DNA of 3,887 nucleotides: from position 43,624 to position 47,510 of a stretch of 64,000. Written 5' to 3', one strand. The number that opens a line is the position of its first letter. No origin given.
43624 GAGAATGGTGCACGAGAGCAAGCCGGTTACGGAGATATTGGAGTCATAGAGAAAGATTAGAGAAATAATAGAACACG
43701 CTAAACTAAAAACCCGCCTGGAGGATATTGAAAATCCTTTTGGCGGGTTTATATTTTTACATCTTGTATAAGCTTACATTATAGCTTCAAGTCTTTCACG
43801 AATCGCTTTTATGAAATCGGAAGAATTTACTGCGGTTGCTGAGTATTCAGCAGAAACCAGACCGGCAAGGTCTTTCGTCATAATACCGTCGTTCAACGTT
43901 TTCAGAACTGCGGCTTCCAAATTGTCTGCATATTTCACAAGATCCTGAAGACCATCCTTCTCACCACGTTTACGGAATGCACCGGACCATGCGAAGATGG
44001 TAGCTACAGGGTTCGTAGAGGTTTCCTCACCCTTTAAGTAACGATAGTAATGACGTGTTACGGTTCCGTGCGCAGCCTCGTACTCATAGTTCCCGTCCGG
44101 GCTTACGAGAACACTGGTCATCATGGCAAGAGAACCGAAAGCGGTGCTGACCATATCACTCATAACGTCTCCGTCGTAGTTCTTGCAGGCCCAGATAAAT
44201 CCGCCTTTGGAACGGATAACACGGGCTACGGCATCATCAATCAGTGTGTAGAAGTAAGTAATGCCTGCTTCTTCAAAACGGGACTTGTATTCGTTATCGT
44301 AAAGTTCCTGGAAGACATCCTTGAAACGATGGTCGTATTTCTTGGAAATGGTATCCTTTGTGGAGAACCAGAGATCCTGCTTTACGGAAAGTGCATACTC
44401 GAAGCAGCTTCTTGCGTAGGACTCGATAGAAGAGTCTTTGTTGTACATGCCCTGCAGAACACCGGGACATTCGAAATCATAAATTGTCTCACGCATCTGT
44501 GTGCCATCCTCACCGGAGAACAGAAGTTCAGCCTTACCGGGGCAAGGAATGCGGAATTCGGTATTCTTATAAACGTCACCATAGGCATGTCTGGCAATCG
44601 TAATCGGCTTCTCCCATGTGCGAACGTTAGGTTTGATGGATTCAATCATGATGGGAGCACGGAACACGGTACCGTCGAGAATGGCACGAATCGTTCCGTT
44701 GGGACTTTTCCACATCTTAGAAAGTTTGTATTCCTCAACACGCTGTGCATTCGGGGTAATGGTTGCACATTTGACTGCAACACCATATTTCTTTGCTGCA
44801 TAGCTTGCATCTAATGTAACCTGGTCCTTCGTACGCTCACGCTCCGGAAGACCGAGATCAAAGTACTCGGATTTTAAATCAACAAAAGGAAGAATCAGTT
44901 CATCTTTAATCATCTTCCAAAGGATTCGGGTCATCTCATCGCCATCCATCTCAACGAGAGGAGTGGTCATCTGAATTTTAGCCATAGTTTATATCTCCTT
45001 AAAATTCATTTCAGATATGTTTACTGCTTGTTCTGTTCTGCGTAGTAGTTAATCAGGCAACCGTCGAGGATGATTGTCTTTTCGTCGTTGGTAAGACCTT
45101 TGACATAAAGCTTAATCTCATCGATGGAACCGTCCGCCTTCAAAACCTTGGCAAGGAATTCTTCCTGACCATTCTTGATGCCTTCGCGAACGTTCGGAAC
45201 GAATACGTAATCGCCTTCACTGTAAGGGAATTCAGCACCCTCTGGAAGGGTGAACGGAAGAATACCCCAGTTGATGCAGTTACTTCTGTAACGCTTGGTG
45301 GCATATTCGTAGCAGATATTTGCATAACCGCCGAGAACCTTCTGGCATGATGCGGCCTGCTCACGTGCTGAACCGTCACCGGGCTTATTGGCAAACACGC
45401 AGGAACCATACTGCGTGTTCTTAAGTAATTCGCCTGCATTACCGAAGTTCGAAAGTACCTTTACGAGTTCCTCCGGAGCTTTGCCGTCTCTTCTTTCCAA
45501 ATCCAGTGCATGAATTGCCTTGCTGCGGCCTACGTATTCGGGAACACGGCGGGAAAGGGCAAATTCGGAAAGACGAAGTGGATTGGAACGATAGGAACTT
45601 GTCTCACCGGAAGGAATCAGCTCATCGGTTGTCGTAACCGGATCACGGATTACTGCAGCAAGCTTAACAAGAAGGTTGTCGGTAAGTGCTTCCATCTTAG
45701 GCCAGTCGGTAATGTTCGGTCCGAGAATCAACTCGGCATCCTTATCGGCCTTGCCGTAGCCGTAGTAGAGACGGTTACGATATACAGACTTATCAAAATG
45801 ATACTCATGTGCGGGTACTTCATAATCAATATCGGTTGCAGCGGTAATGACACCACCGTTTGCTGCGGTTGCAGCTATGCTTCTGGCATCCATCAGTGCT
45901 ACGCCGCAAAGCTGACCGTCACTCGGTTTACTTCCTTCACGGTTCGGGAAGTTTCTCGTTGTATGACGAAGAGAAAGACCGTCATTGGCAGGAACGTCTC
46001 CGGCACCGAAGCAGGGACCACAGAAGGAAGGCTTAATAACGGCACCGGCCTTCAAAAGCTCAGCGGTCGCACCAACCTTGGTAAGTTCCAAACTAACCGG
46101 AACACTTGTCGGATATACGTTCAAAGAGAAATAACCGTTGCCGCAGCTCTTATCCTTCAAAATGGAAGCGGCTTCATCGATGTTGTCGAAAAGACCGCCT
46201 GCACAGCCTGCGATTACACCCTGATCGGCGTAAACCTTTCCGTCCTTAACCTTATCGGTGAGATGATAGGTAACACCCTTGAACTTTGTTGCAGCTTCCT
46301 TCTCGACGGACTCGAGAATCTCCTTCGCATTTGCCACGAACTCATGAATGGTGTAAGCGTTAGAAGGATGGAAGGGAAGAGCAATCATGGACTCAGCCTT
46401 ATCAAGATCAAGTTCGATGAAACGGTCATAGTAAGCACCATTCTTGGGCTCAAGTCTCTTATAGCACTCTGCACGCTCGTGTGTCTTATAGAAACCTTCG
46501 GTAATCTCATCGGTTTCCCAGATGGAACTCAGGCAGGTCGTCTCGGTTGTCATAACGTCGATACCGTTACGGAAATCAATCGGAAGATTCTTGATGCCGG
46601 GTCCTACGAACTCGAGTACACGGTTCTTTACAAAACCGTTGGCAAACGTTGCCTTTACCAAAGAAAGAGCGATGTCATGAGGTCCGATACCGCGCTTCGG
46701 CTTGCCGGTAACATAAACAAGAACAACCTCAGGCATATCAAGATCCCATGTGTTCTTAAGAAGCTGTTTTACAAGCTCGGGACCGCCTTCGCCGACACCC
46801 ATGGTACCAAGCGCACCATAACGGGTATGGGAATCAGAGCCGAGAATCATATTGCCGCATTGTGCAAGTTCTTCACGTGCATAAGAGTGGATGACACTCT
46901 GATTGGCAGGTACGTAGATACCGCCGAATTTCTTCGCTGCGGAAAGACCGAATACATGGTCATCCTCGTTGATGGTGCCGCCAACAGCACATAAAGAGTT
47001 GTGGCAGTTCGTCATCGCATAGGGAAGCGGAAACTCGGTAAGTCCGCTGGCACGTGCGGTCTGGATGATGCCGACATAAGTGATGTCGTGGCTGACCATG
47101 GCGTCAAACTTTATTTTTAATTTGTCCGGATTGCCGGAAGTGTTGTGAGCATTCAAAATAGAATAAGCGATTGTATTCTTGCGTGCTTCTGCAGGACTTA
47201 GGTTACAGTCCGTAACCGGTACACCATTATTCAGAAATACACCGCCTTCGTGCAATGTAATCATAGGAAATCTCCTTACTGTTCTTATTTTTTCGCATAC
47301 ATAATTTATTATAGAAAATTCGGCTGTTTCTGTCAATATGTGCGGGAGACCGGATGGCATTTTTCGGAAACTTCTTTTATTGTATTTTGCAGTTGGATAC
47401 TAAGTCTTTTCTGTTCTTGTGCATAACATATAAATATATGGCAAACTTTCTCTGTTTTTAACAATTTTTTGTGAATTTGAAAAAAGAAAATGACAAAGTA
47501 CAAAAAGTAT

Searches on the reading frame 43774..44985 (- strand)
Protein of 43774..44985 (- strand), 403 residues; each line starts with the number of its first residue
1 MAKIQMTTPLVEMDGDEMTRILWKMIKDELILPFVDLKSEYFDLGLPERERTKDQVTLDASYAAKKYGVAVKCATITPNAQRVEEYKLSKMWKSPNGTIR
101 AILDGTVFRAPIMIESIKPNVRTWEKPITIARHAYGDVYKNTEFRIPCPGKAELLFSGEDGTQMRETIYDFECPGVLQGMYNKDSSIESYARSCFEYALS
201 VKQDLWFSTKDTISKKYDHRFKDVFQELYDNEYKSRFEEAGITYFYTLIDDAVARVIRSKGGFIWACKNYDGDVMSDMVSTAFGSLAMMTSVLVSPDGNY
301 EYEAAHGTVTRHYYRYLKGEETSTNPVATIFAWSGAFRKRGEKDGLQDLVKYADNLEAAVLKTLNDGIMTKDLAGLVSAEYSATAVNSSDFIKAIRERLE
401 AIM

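Call 89: search_protein_families(library=pfam, proteins=[window:43774-44985:-], max_evalue=0.000001)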
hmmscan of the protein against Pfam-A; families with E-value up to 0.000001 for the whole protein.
window:43774-44985:- (403 aa): 1 family
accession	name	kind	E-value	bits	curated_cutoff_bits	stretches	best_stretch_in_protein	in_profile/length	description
PF00180.25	Iso_dh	-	8.9e-54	183.5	27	1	8-395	4-348/348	Isocitrate/isopropylmalate dehydrogenase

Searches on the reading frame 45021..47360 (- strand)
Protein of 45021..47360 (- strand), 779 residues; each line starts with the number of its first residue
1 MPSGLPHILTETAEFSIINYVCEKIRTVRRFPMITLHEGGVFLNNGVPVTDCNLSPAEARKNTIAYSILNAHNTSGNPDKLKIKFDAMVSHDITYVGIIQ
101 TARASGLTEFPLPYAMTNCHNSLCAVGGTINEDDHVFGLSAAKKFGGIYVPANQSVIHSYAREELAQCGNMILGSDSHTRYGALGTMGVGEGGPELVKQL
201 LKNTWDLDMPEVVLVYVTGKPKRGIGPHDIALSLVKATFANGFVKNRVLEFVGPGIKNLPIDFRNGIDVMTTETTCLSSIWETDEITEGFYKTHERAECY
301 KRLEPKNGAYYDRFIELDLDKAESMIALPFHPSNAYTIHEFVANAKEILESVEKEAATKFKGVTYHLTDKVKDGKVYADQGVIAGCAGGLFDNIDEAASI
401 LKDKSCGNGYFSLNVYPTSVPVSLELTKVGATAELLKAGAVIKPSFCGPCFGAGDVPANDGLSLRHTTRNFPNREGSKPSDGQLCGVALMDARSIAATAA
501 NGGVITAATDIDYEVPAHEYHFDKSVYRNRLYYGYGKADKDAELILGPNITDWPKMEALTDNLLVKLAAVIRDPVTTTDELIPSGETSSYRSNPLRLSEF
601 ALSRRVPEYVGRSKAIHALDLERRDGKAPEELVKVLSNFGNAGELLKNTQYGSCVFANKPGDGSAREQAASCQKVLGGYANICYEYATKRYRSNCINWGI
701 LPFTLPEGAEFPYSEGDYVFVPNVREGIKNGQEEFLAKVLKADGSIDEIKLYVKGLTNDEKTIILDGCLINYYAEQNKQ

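Call 89: search_protein_families(library=pfam, proteins=[window:45021-47360:-], max_evalue=0.000001)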
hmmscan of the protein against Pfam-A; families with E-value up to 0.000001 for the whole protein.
window:45021-47360:- (779 aa): 1 family
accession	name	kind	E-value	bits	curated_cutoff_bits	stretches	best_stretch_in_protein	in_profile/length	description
PF00330.25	Aconitase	-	3.4e-83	280.6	28.7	1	67-496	2-462/463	Aconitase family (aconitate hydratase)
